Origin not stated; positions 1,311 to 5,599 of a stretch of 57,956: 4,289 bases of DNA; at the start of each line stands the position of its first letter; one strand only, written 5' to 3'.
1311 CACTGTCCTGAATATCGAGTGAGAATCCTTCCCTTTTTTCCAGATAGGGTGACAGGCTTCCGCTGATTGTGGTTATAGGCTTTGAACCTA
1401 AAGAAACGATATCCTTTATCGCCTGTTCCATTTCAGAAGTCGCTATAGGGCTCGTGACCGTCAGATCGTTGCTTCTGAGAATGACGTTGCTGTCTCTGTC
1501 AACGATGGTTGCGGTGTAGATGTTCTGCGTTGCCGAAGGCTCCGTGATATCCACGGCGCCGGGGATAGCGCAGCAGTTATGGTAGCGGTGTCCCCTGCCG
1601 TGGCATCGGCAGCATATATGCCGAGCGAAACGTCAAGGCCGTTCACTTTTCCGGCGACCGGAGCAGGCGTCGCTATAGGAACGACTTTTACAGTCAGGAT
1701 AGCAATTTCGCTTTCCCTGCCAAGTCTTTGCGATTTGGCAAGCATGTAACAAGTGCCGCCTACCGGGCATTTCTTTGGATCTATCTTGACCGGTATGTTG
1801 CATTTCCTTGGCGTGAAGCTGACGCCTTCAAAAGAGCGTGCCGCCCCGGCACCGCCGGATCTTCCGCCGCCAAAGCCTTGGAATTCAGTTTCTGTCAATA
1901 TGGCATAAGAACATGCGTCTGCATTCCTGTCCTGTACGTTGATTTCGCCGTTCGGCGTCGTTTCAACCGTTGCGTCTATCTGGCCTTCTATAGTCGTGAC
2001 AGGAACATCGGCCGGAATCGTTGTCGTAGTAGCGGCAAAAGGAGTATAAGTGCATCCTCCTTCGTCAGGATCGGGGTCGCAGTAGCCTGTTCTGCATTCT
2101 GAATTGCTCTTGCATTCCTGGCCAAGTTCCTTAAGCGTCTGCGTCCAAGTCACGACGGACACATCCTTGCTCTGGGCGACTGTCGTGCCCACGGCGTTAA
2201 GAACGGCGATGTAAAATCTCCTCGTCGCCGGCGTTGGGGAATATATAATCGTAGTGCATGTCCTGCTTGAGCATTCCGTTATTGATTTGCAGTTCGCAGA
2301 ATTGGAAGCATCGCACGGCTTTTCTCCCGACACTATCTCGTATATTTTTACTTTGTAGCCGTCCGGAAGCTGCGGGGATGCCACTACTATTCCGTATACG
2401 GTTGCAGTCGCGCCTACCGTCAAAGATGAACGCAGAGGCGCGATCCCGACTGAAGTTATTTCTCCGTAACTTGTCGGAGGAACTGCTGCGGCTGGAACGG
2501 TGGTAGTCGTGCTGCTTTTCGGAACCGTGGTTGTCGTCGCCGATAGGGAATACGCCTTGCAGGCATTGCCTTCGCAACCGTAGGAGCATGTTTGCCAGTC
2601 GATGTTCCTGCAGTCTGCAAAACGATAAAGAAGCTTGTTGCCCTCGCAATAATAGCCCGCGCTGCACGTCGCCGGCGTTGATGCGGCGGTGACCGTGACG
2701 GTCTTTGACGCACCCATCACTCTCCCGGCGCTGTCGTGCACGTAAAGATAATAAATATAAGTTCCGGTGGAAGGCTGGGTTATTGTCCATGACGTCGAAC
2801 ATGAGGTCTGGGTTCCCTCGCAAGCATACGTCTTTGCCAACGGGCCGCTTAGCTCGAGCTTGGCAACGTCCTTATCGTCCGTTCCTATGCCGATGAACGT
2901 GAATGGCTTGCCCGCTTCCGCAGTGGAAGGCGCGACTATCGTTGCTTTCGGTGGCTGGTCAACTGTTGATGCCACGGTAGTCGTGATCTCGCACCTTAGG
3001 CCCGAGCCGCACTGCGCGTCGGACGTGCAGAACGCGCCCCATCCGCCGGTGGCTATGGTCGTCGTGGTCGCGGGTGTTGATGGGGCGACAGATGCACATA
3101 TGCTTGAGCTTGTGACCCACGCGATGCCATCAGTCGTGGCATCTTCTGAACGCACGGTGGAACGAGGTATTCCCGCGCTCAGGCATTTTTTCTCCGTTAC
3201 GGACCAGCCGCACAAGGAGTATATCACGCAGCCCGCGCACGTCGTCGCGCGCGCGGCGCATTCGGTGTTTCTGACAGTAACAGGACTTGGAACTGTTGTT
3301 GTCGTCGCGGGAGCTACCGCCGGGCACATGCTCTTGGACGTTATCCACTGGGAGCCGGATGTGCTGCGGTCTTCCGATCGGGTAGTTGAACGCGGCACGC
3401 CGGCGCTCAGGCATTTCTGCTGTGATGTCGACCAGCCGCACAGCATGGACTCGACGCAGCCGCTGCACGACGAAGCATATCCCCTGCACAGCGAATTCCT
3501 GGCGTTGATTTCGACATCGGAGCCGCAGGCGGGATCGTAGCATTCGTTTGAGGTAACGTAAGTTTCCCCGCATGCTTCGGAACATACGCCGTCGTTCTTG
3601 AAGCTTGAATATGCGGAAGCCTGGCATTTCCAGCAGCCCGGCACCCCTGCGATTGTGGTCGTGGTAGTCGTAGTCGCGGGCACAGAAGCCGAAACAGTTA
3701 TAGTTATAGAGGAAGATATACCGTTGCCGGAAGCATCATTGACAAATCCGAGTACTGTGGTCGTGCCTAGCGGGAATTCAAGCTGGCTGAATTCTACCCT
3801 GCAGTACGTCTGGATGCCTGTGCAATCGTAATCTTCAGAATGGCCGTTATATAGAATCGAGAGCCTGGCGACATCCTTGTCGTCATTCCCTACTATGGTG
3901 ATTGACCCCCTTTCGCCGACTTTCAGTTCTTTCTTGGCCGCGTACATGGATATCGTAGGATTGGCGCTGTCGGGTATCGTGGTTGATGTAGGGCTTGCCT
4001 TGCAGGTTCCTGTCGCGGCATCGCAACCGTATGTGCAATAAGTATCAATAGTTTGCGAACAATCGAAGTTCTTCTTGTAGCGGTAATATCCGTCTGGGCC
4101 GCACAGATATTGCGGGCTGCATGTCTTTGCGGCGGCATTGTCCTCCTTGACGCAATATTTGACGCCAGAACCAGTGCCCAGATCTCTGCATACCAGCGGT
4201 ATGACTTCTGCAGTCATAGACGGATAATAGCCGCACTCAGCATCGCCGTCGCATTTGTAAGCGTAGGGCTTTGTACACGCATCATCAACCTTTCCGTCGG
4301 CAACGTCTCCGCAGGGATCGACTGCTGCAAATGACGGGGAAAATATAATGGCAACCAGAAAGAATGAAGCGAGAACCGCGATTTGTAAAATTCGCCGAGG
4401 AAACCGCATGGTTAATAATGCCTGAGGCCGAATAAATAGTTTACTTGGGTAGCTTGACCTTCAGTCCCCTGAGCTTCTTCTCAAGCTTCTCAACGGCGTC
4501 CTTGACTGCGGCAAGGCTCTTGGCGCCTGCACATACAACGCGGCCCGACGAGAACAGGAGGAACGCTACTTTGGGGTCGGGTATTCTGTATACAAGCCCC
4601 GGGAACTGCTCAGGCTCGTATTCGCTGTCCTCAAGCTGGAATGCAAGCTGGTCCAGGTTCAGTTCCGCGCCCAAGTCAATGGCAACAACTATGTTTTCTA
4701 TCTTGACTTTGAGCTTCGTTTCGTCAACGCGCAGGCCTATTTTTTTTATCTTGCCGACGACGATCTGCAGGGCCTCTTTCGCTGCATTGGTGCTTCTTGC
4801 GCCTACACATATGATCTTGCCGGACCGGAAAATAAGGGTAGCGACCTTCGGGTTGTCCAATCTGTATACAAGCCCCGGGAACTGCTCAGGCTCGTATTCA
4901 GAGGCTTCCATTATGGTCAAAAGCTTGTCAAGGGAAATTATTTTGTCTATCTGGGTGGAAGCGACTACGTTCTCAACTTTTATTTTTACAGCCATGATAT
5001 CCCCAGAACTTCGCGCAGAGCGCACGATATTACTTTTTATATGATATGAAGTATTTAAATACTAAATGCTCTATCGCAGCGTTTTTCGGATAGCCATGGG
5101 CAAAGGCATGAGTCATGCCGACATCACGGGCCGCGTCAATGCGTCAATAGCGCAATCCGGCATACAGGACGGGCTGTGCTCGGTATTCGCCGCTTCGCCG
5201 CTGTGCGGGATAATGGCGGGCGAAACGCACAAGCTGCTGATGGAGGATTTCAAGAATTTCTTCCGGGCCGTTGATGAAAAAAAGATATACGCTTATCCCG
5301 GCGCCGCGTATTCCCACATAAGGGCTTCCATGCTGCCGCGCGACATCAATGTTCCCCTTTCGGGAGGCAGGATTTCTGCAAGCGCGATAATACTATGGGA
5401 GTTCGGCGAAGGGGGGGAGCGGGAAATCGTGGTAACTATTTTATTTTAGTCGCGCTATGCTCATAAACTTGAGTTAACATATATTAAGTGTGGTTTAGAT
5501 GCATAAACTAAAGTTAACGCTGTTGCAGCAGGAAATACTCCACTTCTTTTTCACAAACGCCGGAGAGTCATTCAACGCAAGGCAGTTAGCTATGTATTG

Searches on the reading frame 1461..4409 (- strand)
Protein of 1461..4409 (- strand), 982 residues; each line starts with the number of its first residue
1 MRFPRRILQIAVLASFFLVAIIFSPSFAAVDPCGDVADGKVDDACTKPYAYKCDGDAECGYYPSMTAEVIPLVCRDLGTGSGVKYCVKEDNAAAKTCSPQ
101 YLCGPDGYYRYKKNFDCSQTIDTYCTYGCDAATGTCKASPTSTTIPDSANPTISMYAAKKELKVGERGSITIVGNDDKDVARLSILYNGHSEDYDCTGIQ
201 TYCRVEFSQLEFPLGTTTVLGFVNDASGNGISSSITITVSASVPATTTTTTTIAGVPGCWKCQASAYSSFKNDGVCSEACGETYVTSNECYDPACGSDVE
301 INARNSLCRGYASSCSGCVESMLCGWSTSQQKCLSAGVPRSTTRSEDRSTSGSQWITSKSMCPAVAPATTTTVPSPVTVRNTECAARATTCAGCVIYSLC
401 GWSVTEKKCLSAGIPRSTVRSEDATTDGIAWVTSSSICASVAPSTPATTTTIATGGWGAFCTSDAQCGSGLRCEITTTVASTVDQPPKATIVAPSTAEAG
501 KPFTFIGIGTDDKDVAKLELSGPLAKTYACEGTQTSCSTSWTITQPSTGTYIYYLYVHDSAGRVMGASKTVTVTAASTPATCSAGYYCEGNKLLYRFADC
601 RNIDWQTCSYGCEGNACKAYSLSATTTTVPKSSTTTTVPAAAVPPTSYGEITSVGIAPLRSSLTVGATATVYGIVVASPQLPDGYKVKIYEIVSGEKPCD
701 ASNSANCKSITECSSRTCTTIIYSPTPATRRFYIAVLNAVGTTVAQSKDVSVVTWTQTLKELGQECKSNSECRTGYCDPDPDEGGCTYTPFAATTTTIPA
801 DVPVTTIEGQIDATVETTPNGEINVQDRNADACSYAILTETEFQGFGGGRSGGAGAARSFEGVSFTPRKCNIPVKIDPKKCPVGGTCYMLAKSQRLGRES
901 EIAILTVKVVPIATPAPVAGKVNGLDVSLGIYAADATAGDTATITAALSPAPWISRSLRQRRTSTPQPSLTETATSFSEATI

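Call 55: search_protein_families(library=pfam, max_evalue=0.01, proteins=[window:1461-4409:-])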
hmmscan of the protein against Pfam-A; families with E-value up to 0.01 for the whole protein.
window:1461-4409:- (982 aa): 0 families

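Call 73: find_encoding_contigs(protein=window:1461-4409:-, flank=10000, max_places=3)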
Protein window:1461-4409:- (982 aa): no gene with exactly this product is on record in the collection.

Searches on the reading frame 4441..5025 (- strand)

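Call 55: search_protein_families(library=pfam, max_evalue=0.01, proteins=[window:4441-5025:-])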
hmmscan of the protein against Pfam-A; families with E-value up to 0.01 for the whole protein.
window:4441-5025:- (194 aa): 1 family
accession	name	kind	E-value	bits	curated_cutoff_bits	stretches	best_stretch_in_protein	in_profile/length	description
PF00352.27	TBP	-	8.9e-57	189.3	22.9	2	107-186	2-83/85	Transcription factor TFIID (or TATA-binding protein, TBP)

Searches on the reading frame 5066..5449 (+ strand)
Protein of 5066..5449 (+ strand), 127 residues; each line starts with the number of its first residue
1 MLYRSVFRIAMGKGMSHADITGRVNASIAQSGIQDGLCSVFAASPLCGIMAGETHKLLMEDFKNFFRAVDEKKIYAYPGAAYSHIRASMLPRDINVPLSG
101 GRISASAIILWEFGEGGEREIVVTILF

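Call 55: search_protein_families(library=pfam, max_evalue=0.01, proteins=[window:5066-5449:+])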
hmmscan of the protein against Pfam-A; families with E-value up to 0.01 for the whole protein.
window:5066-5449:+ (127 aa): 1 family
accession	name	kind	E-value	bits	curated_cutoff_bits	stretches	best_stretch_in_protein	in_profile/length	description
PF01894.22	UPF0047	-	4.1e-13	50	27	1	19-125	1-117/117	Uncharacterised protein family UPF0047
